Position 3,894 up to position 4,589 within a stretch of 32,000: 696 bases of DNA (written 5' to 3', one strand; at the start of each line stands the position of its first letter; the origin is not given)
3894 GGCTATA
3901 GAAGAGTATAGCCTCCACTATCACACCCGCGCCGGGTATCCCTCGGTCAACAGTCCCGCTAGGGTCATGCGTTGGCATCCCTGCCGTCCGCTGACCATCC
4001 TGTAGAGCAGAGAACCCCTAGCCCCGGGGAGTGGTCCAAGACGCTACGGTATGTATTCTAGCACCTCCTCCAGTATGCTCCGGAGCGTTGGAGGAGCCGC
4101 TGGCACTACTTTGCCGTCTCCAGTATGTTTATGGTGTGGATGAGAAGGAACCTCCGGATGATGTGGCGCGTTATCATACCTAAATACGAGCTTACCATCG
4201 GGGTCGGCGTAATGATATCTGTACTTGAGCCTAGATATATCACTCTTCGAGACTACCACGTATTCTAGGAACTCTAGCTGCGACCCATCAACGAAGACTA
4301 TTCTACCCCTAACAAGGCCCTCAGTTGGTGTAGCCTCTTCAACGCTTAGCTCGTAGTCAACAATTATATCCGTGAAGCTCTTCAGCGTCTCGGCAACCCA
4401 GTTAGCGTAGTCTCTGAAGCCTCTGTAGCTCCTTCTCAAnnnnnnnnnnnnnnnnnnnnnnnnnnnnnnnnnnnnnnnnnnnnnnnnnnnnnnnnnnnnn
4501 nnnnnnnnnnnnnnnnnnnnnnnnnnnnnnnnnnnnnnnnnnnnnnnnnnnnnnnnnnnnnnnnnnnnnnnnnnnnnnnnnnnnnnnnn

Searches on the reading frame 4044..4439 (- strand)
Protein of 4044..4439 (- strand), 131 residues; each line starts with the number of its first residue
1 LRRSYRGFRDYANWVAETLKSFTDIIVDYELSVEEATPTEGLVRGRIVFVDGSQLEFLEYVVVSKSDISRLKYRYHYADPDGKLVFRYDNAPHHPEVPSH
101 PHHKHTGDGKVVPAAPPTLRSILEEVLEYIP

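Call 68: search_protein_families(library=pfam, proteins=[window:4044-4439:-], max_evalue=0.001)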
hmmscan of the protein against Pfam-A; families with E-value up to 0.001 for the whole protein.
window:4044-4439:- (131 aa): 1 family
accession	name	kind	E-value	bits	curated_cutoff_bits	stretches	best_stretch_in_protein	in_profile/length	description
PF20126.4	TumE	-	7.3e-26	90.4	23.4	1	47-129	1-79/81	Toxin TumE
